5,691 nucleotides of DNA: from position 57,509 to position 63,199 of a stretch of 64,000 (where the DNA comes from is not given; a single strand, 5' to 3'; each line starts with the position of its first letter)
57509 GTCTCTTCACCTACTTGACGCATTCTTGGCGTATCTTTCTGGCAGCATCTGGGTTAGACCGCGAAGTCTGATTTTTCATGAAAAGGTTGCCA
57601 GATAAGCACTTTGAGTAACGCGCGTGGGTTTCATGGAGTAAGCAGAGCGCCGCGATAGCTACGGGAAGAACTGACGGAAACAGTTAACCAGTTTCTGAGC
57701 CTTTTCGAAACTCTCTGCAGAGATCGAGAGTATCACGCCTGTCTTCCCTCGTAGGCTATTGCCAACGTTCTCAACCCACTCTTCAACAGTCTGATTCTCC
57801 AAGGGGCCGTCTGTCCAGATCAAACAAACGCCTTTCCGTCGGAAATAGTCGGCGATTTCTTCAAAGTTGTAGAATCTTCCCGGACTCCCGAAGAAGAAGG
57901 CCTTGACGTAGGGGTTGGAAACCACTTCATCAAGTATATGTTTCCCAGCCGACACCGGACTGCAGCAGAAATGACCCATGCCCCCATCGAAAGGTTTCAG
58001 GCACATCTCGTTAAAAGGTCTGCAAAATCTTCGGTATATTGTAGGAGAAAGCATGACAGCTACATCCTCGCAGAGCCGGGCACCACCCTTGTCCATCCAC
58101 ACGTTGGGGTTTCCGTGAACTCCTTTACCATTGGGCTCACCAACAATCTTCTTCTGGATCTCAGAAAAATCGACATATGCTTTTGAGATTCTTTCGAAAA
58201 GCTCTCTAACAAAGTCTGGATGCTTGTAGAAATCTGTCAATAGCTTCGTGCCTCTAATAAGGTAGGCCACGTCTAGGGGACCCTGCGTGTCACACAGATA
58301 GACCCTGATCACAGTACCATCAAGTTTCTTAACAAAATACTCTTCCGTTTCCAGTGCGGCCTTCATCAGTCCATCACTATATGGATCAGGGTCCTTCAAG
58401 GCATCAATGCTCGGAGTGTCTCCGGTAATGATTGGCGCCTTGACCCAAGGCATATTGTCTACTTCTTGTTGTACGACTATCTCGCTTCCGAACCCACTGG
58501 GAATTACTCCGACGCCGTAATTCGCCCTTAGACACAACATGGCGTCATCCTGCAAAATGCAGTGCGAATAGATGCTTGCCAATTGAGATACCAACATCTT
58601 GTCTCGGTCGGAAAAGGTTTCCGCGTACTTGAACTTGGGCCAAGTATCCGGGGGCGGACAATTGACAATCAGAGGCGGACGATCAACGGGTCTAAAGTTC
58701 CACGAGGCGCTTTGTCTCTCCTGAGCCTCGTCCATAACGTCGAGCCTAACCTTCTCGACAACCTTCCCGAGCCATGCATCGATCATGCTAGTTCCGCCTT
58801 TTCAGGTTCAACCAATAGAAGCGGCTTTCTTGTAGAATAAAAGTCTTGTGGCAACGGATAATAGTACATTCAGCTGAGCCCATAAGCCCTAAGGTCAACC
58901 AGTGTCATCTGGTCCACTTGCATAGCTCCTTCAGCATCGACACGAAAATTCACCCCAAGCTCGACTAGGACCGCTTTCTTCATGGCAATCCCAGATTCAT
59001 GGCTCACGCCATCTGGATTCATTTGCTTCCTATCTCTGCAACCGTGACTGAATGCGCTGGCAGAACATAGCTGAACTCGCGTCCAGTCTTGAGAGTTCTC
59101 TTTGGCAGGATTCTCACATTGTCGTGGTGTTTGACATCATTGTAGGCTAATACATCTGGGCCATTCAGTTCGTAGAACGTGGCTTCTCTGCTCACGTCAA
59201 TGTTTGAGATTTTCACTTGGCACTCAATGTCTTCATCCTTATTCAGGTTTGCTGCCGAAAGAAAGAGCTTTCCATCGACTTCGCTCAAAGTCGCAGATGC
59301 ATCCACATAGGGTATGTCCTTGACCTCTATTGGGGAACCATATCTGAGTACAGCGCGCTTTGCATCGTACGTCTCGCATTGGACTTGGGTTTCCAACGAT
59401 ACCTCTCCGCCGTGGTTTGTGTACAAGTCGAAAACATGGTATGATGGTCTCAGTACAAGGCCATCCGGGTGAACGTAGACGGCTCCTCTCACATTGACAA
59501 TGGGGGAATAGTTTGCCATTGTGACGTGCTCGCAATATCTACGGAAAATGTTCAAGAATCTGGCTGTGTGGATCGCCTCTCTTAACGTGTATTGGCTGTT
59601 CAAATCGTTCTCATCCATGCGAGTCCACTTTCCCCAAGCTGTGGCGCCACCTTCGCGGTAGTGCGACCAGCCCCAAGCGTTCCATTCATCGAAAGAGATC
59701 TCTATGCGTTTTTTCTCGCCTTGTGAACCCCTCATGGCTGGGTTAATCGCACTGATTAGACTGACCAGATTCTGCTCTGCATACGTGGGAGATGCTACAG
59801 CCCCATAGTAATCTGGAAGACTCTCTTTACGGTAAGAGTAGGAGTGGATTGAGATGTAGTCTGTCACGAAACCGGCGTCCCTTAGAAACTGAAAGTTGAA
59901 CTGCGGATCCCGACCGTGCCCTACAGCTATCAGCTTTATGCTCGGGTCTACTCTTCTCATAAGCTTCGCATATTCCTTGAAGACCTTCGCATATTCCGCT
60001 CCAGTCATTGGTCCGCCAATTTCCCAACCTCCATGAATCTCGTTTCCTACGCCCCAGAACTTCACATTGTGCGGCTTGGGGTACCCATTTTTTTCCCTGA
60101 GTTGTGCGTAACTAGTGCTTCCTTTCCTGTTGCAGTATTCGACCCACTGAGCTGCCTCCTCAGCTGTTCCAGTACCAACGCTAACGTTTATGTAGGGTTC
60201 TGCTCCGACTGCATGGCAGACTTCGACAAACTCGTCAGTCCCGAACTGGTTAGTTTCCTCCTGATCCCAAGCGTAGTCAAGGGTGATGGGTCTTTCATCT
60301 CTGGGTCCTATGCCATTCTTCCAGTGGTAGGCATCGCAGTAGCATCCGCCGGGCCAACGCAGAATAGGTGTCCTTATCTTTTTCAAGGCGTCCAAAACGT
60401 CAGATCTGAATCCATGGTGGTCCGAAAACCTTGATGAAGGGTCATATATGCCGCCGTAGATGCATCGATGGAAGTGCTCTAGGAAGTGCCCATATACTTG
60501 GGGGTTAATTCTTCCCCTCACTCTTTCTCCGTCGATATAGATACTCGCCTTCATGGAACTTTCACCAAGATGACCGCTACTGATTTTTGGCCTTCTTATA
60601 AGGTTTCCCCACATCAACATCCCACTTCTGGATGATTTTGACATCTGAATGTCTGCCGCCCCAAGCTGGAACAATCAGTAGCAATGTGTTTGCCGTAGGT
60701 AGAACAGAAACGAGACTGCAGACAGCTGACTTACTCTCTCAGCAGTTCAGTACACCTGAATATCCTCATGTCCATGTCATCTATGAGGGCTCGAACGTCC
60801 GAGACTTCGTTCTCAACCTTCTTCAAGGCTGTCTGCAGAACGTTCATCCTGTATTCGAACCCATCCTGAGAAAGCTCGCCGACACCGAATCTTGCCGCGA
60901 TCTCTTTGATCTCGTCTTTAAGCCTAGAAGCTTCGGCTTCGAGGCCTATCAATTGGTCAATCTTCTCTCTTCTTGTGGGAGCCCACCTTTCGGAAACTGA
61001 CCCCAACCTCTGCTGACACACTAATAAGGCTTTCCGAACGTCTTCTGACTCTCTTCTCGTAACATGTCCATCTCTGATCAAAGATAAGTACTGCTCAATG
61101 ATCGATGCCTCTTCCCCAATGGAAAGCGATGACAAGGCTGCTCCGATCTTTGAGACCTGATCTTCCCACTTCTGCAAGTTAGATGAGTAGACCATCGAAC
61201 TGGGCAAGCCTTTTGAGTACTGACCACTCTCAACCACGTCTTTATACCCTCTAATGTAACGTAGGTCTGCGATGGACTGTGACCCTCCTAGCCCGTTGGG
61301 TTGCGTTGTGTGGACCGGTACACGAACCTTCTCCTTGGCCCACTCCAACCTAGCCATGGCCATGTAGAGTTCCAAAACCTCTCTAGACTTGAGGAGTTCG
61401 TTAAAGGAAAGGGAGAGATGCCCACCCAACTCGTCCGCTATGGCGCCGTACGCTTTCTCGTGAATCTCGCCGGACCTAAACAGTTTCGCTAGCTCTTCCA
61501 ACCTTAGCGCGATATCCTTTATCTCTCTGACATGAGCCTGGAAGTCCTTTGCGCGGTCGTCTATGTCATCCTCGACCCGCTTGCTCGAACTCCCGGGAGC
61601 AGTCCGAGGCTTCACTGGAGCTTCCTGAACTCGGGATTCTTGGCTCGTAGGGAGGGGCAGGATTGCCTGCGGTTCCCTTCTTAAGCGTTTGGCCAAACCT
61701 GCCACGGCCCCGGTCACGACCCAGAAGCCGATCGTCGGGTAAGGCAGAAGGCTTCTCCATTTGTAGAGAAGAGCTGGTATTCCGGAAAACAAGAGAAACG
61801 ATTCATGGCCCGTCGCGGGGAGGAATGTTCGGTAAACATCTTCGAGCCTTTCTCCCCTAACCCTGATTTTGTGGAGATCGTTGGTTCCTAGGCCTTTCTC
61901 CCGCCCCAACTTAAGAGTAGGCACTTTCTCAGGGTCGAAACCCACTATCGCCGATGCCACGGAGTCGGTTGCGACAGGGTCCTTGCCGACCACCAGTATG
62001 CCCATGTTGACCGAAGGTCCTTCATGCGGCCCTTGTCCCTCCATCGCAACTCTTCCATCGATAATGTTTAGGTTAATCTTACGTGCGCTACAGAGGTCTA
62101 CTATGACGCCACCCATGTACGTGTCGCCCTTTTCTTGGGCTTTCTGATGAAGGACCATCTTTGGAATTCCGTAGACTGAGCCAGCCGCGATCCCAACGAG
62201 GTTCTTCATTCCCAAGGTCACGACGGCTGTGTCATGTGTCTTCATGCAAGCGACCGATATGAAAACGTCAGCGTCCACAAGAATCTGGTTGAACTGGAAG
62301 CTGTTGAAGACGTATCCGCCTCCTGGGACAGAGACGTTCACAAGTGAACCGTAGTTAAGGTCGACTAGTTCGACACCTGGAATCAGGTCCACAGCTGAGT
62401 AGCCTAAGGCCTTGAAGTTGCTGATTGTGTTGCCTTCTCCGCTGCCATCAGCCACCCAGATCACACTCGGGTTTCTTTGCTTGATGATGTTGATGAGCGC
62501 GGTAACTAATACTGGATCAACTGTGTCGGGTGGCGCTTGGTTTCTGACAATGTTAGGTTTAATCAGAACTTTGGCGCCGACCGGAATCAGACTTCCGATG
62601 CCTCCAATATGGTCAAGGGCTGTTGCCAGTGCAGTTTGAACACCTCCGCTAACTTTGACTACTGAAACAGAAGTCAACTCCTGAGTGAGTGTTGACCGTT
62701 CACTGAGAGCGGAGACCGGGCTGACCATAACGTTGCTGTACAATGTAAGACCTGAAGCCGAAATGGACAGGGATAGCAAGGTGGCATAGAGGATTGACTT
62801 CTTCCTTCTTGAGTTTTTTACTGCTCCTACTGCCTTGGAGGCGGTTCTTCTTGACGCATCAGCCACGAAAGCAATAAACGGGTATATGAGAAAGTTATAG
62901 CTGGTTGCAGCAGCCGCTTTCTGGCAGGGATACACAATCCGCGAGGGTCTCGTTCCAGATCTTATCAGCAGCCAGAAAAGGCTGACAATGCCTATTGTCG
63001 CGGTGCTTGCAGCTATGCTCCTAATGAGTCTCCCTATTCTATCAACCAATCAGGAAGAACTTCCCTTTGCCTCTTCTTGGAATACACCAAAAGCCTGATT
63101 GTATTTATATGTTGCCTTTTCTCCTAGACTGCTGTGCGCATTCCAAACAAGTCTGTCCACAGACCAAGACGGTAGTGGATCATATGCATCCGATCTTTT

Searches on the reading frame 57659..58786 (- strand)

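Call 5: search_protein_families(library=pfam, proteins=[window:57659-58786:-], max_evalue=0.01)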
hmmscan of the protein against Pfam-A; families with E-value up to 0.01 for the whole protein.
window:57659-58786:- (375 aa): 1 family
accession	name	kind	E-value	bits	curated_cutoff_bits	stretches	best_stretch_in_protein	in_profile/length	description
PF01208.23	URO-D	-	4.9e-07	29.5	23.9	1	93-211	75-194/346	Uroporphyrinogen decarboxylase (URO-D)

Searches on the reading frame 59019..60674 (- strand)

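Call 5: search_protein_families(library=pfam, proteins=[window:59019-60674:-], max_evalue=0.01)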
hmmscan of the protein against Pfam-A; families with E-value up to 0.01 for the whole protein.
window:59019-60674:- (551 aa): 2 families
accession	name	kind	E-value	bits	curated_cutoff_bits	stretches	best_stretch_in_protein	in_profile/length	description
PF06964.18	Alpha-L-AF_C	-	2.4e-32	112.9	27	1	329-542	1-165/165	Alpha-L-arabinofuranosidase C-terminal domain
PF22848.2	ASD1_dom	-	8.3e-09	35.8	22.2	1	100-171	6-82/239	Alpha-L-arabinofuranosidase 1 domain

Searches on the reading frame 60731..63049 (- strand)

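Call 5: search_protein_families(library=pfam, proteins=[window:60731-63049:-], max_evalue=0.01)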
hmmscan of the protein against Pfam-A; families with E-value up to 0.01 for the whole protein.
window:60731-63049:- (772 aa): 3 families
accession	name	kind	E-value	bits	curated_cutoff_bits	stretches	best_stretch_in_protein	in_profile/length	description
PF04015.17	DUF362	-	1.8e-42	146.1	24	1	161-366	1-199/200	Domain of unknown function (DUF362)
PF18822.6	CdvA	-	1.3e-05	25.7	30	0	489-551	38-97/123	CdvA-like coiled-coil domain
PF05120.17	GvpG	-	0.00045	20.8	30.6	0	507-541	27-61/67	Gas vesicle protein G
